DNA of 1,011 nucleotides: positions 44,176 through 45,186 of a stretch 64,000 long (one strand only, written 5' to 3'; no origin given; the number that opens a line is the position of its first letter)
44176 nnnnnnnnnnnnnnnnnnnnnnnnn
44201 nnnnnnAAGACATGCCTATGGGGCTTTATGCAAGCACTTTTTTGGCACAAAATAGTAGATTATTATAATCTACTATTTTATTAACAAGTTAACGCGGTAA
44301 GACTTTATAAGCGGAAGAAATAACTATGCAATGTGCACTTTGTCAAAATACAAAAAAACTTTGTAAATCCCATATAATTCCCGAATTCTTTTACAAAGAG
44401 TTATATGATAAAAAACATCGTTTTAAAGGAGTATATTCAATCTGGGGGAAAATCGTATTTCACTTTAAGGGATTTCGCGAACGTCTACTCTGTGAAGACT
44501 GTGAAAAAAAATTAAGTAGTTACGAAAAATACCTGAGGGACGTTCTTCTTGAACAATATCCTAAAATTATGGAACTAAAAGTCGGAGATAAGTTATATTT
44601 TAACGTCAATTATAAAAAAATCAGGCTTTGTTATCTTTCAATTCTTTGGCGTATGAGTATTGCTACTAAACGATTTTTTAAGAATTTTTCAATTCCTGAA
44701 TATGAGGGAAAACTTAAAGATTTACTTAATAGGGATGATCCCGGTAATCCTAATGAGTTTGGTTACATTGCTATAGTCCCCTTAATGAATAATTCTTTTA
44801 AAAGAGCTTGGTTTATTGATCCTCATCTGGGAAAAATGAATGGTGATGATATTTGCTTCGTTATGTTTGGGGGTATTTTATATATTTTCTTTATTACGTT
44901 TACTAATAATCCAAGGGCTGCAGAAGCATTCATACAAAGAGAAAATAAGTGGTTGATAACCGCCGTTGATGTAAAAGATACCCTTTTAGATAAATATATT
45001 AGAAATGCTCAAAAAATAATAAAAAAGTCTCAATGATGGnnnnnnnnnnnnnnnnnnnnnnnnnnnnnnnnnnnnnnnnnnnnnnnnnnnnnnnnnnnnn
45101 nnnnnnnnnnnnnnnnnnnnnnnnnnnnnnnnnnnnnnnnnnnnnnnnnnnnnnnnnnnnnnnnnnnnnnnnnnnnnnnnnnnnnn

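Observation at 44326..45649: Candidate two-gene module: Cys-rich HNH-like protein + DUF3592-like membrane protein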

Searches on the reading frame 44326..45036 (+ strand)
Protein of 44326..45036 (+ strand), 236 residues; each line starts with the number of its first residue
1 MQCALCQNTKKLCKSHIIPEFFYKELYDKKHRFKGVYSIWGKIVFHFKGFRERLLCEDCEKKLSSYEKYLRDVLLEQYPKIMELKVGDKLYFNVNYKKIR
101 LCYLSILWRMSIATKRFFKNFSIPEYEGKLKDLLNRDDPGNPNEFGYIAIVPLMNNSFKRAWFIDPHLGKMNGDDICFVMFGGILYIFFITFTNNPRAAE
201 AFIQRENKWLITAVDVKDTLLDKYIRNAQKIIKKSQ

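Call 4: search_protein_families(library=pfam, proteins=[window:44326-45036:+], max_evalue=1)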
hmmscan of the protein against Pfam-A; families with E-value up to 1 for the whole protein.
window:44326-45036:+ (236 aa): 1 family
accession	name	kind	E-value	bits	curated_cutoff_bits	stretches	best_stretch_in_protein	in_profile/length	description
PF14250.11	AbrB-like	-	0.15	12.6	25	1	77-101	46-70/70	AbrB-like transcriptional regulator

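Call 5: search_protein_families(library=padloc, proteins=[window:44326-45036:+], max_evalue=1)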
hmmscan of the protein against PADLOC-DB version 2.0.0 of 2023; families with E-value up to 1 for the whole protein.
window:44326-45036:+ (236 aa): 0 families

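Call 6: search_protein_families(library=ncbifam, proteins=[window:44326-45036:+], max_evalue=1)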
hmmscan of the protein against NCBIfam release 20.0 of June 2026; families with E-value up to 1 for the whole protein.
window:44326-45036:+ (236 aa): 1 family
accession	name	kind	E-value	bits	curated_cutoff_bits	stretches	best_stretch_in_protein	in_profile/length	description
NF041912.1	HVO_0758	equivalog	0.21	11.6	70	1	50-65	17-32/55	HVO_0758 family zinc finger protein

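Call 7: find_homologous_proteins(query=window:44326-45033:+, max_evalue=0.001)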
Query window:44326-45033:+ (236 aa): 55 proteins with E <= 0.001 among 319 candidates.
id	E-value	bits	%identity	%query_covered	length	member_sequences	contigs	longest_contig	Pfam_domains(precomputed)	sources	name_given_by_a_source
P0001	3.2e-87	310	55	100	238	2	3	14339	-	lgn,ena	-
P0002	2.6e-86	307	76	75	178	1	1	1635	-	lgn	-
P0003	8.5e-84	299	56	100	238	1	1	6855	-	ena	-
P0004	9.1e-75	269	52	89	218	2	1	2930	-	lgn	-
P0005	3.3e-53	199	41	97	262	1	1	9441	-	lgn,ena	-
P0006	1.2e-43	167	40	92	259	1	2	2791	-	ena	-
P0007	2.4e-42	163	40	92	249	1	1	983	-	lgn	-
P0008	4.2e-42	162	37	92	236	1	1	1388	-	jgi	jgi:hypothetical protein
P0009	6.2e-41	159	38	92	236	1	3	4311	-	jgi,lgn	jgi:hypothetical protein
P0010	2.8e-40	156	38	92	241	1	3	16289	-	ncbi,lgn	-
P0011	1.5e-38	151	34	99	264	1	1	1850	-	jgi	jgi:hypothetical protein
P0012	1.9e-37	147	38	91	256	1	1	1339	-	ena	-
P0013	3.4e-37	146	36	100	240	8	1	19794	-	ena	-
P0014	5.4e-36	142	33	91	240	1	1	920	-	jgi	-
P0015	2.4e-32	130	34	91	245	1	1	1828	-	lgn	-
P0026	5.1e-28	116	34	92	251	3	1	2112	-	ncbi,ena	-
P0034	4.3e-27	113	35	80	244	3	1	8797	-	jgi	-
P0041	2.6e-23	101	31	92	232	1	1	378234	-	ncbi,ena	-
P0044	1.7e-22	98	31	96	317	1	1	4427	-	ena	-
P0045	4.3e-22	97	30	95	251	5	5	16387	-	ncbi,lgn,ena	-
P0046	1.8e-21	95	31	82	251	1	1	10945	-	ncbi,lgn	-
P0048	3.4e-20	91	41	58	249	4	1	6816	-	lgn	-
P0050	8.8e-20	89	40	58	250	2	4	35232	-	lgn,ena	-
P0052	1.1e-18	86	37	58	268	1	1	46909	-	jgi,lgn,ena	-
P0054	6.2e-15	73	36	58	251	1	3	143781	-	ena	-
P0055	9.4e-8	50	28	61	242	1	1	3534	-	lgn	-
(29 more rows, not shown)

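Call 8: search_solved_structures(query=window:44326-45033:+, max_evalue=10)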
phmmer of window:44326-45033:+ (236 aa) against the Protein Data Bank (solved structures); distinct sequences matched with E-value up to 10: 6.
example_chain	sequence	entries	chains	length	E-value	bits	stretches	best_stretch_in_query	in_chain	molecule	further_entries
1dnk_A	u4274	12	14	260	0.37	13.5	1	127-163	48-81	PROTEIN (DEOXYRIBONUCLEASE I (DNASE I) (E.C.3.1.21.1)) | Deoxyribonuclease-1 | DEOXYRIBONUCLEASE I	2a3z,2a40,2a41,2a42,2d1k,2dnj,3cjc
1atn_D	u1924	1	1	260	0.37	13.5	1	127-163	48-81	DEOXYRIBONUCLEASE I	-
9fju_E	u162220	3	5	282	0.41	13.3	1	127-163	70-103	Deoxyribonuclease-1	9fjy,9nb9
5a15_A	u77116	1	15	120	0.52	13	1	76-123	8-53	BTB/POZ DOMAIN-CONTAINING PROTEIN KCTD16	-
6m8r_G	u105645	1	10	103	0.96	12.1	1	78-124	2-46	BTB/POZ domain-containing protein KCTD16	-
6i0q_A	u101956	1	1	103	0.97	12.1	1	78-124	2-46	BTB/POZ domain-containing protein KCTD16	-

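Call 9: search_protein_families(library=phrogs, proteins=[window:44326-45033:+], max_evalue=1)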
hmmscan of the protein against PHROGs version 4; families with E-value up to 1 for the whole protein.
window:44326-45033:+ (236 aa): 3 families
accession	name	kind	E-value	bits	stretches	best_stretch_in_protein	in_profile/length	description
phrog_19960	-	unknown function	4.9e-22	79.8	1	3-131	6-139/255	-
phrog_7075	-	unknown function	1.9e-13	51.6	1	3-210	6-225/252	-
phrog_26326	-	unknown function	2.9e-09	37.6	1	2-70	14-81/303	-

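Call 14: find_related_loci(query=A2, collection=genome_contigs, flank=6000)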
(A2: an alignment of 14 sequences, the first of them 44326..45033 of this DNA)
Query A2 (236 aa) in genome_contigs; peptide patterns used: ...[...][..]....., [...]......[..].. (x = any residue, [..] = any of these).
251 stretches matched a pattern; 233 encode a relative of the query (tblastn E <= 1e-3); the best 80 are kept; 80 distinct loci.
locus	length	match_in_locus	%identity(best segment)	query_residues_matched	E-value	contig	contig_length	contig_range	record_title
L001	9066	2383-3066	38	1-225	1e-49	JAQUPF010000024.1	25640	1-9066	MAG: bacterium isolate STD1_218 NODE_4045_length_25640_cov_6.732920_Sandtown_D1, whole genome shotgun sequence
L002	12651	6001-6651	38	3-218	8e-47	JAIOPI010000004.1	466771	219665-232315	MAG: Lentisphaerae bacterium isolate LakeFargette_0920_ALND_MAG_66_32 LacPavin_0920_ALND_scaffold_63380, whole genome sh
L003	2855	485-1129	37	1-214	1e-39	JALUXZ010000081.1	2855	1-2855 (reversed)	MAG: Mariprofundaceae bacterium isolate 131-447_metabat2_scaf2bin.046 131-447_scaffold_20615_c1, whole genome shotgun se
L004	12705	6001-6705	34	1-235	4e-39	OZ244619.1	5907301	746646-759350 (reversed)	MAG: Candidatus Latescibacterota bacterium isolate 42df25b2-3f2b-47dc-af7c-4916403e88f0 genome assembly, chromosome: 1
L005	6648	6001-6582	40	1-191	1e-38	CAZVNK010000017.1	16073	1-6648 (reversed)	MAG TPA_asm: uncultured Ignavibacteriaceae bacterium isolate binchicken_co42_233 genome assembly, contig: NODE_5107_leng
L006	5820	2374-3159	30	2-236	3e-37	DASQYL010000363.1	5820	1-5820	MAG TPA_asm: Pyrinomonadaceae bacterium isolate SMAG_U11064 k141_156955, whole genome shotgun sequence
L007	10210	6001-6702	34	1-231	6e-37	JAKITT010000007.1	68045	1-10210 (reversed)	MAG: Candidatus Polarisedimenticolaceae bacterium isolate D96SM.bin.49 NODE_264_length_68045_cov_4.860605, whole genome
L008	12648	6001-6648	38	1-215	8e-37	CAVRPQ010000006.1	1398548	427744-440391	MAG: uncultured bacterium isolate MFD03044.bin.1.155 genome assembly, contig: contig_30701, whole genome shotgun sequenc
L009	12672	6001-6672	37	1-221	3e-36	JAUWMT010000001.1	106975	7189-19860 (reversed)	MAG: Candidatus Cloacimonadota bacterium isolate CSMAG_2405 CSMAG_2405_k141_30799_length_106975_cov_18.4933, whole genom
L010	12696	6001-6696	33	3-235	4e-36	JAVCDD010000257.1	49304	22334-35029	MAG: Candidatus Hatepunaea meridiana isolate MAG_3300035698_979 Ga0374944_591126, whole genome shotgun sequence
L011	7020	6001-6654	35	3-217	7e-36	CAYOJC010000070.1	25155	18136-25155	MAG TPA_asm: uncultured Syntrophobacteraceae bacterium isolate SRP136066_co1_407 genome assembly, contig: NODE_1711_leng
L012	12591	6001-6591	34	1-196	7e-36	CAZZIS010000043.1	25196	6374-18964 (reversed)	MAG TPA_asm: uncultured Thioalkalispiraceae bacterium isolate SRP128015_co1_108 genome assembly, contig: NODE_2435_lengt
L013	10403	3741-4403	36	1-219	1e-35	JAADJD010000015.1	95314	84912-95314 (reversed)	MAG: Calditrichota bacterium isolate M_MetaBat.96 contig-127_1025, whole genome shotgun sequence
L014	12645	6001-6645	34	3-216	5e-35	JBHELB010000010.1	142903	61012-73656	MAG: Candidatus Hydrogenedentales bacterium isolate bin.851 k141_44299, whole genome shotgun sequence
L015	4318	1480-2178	32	1-233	7e-35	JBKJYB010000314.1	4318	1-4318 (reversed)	MAG: Nitrosospira sp. isolate swi_bin.196 k127_11426781, whole genome shotgun sequence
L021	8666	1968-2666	32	3-235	3e-34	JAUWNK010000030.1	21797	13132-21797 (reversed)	MAG: Desulfobacteraceae bacterium isolate CSMAG_2422 CSMAG_2422_k141_366291_length_21797_cov_21.6126, whole genome shotg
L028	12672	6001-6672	33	1-221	1e-33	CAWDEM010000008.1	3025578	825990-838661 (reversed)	MAG: Ignavibacteriota bacterium isolate MFD05942.bin.1.74 genome assembly, contig: contig_851, whole genome shotgun sequ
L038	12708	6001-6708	31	1-229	3e-32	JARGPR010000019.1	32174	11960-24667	MAG: Pseudomonadales bacterium isolate bin_to_oxhcr2.003 NODE_991_length_32174_cov_9.722999, whole genome shotgun sequen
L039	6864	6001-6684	34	2-230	6e-32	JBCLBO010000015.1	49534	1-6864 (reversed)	Candidatus Hydrogenedentales bacterium isolate SLM_MC1B_68-O02 Node_15_length_49534_cov_86.575917, whole genome shotgun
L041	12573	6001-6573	34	1-191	2e-31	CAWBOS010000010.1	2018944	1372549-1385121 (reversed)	MAG: uncultured delta proteobacterium isolate MFD01299.bin.3.111 genome assembly, contig: contig_6028, whole genome shot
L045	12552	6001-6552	34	3-188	2e-31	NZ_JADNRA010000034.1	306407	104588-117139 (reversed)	Methylocystis sp. L43 MCYSTISL43_contig0034, whole genome shotgun sequence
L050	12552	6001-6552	35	3-187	2e-31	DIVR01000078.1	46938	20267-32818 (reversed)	MAG TPA_asm: bacterium UBP4_UBA6127 isolate UBA6127 UBA6127_contig_5504, whole genome shotgun sequence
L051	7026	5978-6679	28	1-230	2e-31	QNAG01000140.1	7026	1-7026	MAG: Candidatus Zixiibacteriota bacterium isolate B120_G9 B120_Guay9_scaffold_17190, whole genome shotgun sequence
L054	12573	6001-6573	35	1-191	7e-31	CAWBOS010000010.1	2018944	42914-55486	MAG: uncultured delta proteobacterium isolate MFD01299.bin.3.111 genome assembly, contig: contig_6028, whole genome shot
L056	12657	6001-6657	32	1-216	5e-31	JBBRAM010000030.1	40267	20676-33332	MAG: Burkholderiales bacterium isolate Co_metawrap_2294 Cmw_2294_k141_29559784_length_40267_cov_59.9941, whole genome sh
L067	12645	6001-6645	33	3-218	8e-30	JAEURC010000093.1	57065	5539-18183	MAG: Anaerolineales bacterium isolate new MAG-267 k141_1818154, whole genome shotgun sequence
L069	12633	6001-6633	31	1-208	1e-29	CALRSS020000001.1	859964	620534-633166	MAG: Synechococcus sp. UW140 isolate JJ-GR1L3-82-1-m2-bin25 genome assembly, contig: JJ-R1541-134-C1, whole genome shotg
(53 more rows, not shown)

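Call 19: predict_structure(alignment_id=A1)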
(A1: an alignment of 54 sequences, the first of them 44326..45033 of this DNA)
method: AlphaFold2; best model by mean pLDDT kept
length: 236 residues; sequences in the alignment: 54
mean_pLDDT: 94.8   pTM: 0.91
mean pLDDT of the five models: 94.8, 94.5, 94.4, 93.9, 91.2
residues with pLDDT >= 90: 205; 70-90: 31; 50-70: 0; < 50: 0
segments of 3 or more residues with pLDDT < 50: none
pLDDT, mean of each block of 10 residues (from residue 1): 98 97 95 86 90 98 98 96 95 97 99 94 98 98 97 94 94 96 97 92 97 93 87 85
secondary structure, 60 per line:
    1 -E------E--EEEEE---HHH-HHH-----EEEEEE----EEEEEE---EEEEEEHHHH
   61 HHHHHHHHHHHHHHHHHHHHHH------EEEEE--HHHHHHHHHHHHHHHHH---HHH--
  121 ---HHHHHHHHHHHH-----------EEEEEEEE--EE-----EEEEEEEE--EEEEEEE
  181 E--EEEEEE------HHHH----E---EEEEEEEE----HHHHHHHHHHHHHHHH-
elements in order: E12-16 E32-37 E42-47 E51-56 H57-82 E89-93 H96-112 H124-135 E147-154 E164-171 E174-181 E184-189 H196-199 E208-215 H220-235

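Call 23: fold_search(model_id=the predicted structure, library=pdb)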
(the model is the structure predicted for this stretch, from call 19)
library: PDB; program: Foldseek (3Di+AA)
matches with E <= 10: 541; with E <= 0.001: 0
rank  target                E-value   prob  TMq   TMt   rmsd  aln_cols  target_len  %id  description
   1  9r2r_C                2.3e-01  0.06  0.13  0.19  14.9       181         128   12  De novo designed M7 protein fold (released 2025-05-14)
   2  2qos_C                4.8e-01  0.11  0.13  0.16  11.1        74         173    8  Crystal structure of complement protein C8 in complex with a peptide containing the C8 binding site on C8 (released 2007-10-16)
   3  2jn7_MODEL_1_A        5.1e-01  0.12  0.11  0.22   9.7        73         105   15  Northeast Structural Genomics Consortium Target ER411 (released 2007-01-09)
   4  5em1                  6.9e-01  0.06  0.12  0.17  11.0        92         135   13  Crystal structure of ragweed allergen Amb a 8 (released 2016-06-08)
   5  8cuk_B                7.3e-01  0.28  0.11  0.08   1.9        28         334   18  X-ray Structure of the WD40 domain of HOPS subunit Vps11 from Yeast (released 2022-05-25)
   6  5ev0_A                7.3e-01  0.06  0.11  0.16   9.9        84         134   17  Crystal structure of ragweed profilin Amb a 8 in complex with poly-Pro14 (released 2016-06-08)
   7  5zr3_C                7.3e-01  0.03  0.15  0.15  13.8       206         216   11  Crystal structure of Hsp90-alpha N-terminal domain in complex with 4-(3-isopropyl-4-(4-(1-methyl-1H-pyrazol-4-yl)-1H-i (released 2019-01-02)
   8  2k5b_MODEL_1_A        7.8e-01  0.02  0.12  0.13  14.7       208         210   10  Human CDC37-HSP90 docking model based on NMR (released 2008-12-09)
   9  5uci_B                8.3e-01  0.02  0.12  0.13  14.1       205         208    9  Hsp90b N-terminal domain with inhibitors (released 2018-01-03)
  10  5y39_G                9.4e-01  0.03  0.12  0.19  11.0       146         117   12  Crystal structure of Ragulator complex (p18 76-145) (released 2017-12-06)
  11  1uym                  9.4e-01  0.02  0.14  0.14  13.8       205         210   10  Human Hsp90-beta with PU3 (9-Butyl-8(3,4,5-trimethoxy-benzyl)-9H-purin-6-ylamine) (released 2004-08-17)
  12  7kw7_B                9.4e-01  0.02  0.15  0.08  13.9       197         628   10  Atomic cryoEM structure of Hsp90-Hsp70-Hop-GR (released 2021-12-08)
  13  1yes                  9.4e-01  0.02  0.13  0.13  13.8       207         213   12  HUMAN HSP90 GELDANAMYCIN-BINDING DOMAIN, "OPEN" CONFORMATION (released 1998-04-22)
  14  6ehr_B                9.9e-01  0.03  0.11  0.18  15.2       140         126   14  The crystal structure of the human LAMTOR-RagA CTD-RagC CTD complex (released 2017-10-04)
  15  9y6s_6I               1.1e+00  0.07  0.14  0.30  14.6       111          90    9  96-nm repeat of the Leishmania tarentolae doublet microtubule (released 2025-12-17)
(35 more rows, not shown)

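Call 24: search_solved_structures(query=A1, max_evalue=10, show_alignments=2)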
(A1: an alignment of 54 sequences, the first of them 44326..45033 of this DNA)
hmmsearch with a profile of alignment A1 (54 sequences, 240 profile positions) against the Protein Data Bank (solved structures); distinct sequences matched with E-value up to 10: 1.
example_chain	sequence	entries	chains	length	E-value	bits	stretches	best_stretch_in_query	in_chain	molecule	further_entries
4lqx_A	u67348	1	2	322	0.7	12.6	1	57-81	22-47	TENA/THI-4 domain-containing protein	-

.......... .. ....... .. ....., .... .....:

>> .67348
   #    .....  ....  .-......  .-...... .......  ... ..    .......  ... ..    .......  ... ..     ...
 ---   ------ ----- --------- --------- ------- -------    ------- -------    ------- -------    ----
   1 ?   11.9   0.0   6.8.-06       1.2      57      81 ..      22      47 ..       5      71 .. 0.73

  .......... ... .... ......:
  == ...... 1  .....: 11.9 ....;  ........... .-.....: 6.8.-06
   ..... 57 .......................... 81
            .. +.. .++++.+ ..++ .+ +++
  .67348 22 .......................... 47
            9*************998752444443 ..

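Call 27: find_encoding_contigs(protein=P0001, flank=5000, max_places=4)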
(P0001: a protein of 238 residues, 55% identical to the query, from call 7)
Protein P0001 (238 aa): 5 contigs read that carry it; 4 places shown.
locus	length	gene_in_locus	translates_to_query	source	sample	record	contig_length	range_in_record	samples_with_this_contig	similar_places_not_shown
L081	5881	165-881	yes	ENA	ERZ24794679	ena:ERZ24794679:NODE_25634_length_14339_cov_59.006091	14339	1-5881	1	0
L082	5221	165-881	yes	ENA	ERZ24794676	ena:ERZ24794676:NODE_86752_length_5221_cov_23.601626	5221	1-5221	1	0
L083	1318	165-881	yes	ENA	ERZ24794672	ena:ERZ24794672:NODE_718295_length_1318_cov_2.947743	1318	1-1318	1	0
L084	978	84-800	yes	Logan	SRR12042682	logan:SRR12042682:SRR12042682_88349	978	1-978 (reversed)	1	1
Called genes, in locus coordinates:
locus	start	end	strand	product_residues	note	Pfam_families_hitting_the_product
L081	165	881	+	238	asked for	-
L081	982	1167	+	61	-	-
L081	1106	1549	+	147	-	PF19502:DUF6036 (faint)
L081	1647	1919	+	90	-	PF13431:TPR_17 (faint), PF00515:TPR_1 (weak), PF07719:TPR_2 (weak), PF13181:TPR_8 (faint), PF13414:TPR_11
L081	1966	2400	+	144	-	-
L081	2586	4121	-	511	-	PF08245:Mur_ligase_M, PF02875:Mur_ligase_C, PF27239:FOL3_C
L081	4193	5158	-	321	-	PF02540:NAD_synthase (weak), PF00733:Asn_synthase (weak), PF01171:ATP_bind_3 (weak), PF06508:QueC (faint), PF00958:GMP_synt_C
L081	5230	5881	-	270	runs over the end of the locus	PF01226:Form_Nir_trans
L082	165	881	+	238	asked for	-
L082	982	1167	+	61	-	-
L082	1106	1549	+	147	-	PF19502:DUF6036 (faint)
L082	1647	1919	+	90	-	PF13431:TPR_17 (faint), PF00515:TPR_1 (weak), PF07719:TPR_2 (weak), PF13181:TPR_8 (faint), PF13414:TPR_11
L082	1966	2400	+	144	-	-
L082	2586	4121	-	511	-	PF08245:Mur_ligase_M, PF02875:Mur_ligase_C, PF27239:FOL3_C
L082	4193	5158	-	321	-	PF02540:NAD_synthase (weak), PF00733:Asn_synthase (weak), PF01171:ATP_bind_3 (weak), PF00958:GMP_synt_C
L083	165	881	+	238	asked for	-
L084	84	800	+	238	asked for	-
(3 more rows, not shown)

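Call 28: find_encoding_contigs(protein=P0003, flank=5000, max_places=3)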
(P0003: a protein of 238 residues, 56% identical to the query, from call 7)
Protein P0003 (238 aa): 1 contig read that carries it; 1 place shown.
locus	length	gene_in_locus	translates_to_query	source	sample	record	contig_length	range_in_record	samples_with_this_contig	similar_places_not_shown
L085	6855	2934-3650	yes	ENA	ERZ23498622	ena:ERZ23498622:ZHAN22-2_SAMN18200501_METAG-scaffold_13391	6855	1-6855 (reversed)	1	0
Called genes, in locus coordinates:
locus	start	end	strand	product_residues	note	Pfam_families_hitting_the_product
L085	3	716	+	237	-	?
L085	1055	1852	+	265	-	PF08867:FRG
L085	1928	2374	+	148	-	-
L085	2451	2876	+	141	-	-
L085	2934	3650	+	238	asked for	-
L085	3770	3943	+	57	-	-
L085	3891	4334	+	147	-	PF19502:DUF6036 (weak)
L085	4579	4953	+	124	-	PF12092:DUF3568 (weak)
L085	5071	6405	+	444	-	PF00587:tRNA-synt_2b, PF03129:HGTP_anticodon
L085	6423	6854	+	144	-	?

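Call 41: search_protein_families(library=pfam, alignment_id=A1, max_evalue=0.1)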
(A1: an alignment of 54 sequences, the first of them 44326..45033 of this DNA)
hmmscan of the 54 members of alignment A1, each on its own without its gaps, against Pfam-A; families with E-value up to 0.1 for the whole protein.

A. member 1, window:44326-45033:+ (236 aa): 0 families

B. families by the number of members that match (of 54 scanned): 15 families
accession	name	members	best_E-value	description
PF14279.12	HNH_5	4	0.011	HNH endonuclease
PF07776.21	zf-AD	3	0.022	Zinc-finger associated domain (zf-AD)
PF23137.1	HVO_0758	3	0.032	HVO_0758 mu-protein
PF08795.16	DUF1796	1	0.015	Putative papain-like cysteine peptidase (DUF1796)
PF08283.16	Gemini_AL1_M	1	0.015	Geminivirus rep protein central domain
PF08485.16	Polysacc_syn_2C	1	0.019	Polysaccharide biosynthesis protein C-terminal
PF22811.2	Zn_ribbon_NrdR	1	0.049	Transcriptional repressor NrdR-like, N-terminal domain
PF02945.21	Endonuclease_7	1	0.049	Recombination endonuclease VII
PF06155.17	GBBH-like_N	1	0.057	Gamma-butyrobetaine hydroxylase-like, N-terminal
PF07535.18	zf-DBF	1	0.067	DBF zinc finger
PF21020.4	Spectrin_4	1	0.076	Spectrin-like repeat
PF16293.11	zf-C2H2_9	1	0.077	C2H2 type zinc-finger (1 copy)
PF24046.1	At4g08330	1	0.081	At4g08330 beta-tent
PF21372.3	Zn_ribbon_bTOP1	1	0.085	Topoisomerase I, zinc finger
PF10764.14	Gin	1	0.099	Inhibitor of sigma-G Gin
